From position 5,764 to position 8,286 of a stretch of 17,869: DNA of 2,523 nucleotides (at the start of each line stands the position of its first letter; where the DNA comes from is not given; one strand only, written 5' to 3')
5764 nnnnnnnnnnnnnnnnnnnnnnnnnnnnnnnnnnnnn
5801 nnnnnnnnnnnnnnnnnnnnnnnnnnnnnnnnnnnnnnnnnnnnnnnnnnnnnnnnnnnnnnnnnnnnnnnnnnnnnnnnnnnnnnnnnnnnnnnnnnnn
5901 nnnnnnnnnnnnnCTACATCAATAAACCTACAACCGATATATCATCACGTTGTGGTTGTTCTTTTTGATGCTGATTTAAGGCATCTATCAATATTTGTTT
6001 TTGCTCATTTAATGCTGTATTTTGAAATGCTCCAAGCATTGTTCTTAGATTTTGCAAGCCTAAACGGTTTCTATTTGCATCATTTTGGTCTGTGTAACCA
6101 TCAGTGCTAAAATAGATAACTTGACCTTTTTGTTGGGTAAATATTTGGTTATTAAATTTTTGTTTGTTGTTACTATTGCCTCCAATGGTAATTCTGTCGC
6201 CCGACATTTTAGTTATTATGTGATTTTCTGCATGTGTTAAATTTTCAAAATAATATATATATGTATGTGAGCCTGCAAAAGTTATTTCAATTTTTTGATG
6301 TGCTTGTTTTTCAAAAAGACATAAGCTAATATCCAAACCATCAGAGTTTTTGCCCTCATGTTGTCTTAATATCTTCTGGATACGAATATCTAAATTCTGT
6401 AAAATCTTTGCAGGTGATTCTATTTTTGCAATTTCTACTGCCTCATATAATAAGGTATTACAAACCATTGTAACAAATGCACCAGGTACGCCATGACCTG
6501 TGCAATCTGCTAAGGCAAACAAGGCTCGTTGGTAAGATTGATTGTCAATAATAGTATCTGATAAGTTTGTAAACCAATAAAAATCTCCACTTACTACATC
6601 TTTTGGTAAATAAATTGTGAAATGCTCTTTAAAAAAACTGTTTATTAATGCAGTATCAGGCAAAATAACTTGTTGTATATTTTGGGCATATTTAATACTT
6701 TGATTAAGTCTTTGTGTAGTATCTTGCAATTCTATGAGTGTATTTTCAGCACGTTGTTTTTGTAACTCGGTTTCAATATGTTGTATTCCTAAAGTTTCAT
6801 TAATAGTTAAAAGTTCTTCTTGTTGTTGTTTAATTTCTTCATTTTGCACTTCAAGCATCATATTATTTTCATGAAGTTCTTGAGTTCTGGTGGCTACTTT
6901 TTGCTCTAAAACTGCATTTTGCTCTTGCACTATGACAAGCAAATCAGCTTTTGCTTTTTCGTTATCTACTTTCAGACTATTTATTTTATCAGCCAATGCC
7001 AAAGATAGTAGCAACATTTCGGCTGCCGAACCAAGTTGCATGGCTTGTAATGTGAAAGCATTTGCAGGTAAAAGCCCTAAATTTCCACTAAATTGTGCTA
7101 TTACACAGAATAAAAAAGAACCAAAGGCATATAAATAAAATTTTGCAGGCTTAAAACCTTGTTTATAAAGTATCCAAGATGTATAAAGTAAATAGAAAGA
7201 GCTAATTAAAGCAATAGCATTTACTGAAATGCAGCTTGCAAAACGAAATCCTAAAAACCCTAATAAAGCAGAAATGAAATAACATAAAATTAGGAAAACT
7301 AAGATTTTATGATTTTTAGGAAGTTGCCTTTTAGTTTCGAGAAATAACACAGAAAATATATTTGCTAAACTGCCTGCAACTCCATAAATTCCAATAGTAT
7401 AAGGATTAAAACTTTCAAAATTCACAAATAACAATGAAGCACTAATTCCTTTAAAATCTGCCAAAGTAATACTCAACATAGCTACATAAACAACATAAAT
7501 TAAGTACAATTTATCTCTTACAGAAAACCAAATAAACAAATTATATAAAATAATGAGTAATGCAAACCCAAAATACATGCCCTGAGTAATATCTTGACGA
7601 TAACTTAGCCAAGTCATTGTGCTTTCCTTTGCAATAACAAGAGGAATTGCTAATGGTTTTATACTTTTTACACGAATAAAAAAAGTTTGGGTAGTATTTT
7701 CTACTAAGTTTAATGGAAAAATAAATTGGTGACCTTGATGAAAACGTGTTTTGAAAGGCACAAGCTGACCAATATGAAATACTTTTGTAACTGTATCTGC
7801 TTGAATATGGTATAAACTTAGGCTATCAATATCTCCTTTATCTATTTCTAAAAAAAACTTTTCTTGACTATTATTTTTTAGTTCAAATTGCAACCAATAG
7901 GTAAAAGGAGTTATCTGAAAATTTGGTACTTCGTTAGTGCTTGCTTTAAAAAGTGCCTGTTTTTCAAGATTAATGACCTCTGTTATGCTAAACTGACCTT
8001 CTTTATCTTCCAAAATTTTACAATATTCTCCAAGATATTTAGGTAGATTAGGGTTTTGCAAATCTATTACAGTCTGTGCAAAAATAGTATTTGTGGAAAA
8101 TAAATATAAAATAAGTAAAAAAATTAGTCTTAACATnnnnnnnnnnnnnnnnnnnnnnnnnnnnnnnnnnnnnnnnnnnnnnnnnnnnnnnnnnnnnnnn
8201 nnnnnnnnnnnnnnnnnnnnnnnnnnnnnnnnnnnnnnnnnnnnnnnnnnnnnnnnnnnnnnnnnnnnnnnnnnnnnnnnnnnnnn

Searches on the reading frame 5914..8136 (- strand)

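Call 69: search_protein_families(library=pfam, proteins=[window:5914-8136:-], max_evalue=0.5)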
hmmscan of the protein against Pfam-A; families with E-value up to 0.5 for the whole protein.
window:5914-8136:- (740 aa): 5 families
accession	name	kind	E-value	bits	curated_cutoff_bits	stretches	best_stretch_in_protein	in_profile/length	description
PF07695.17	7TMR-DISM_7TM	-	4.2e-35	122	29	1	182-384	2-205/205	7TM diverse intracellular signalling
PF07696.17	7TMR-DISMED2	-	5.6e-29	101.3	22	1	37-168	2-134/136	7TMR-DISM extracellular 2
PF07228.17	SpoIIE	-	5.9e-17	62.7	25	1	536-736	3-187/192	Stage II sporulation protein E (SpoIIE)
PF18318.6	Gln-synt_C-ter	-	0.0074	16.5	22.7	1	669-727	11-69/118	Glutamine synthetase C-terminal domain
PF01715.23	IPPT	-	0.022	14.9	23.6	1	391-470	144-224/243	IPP transferase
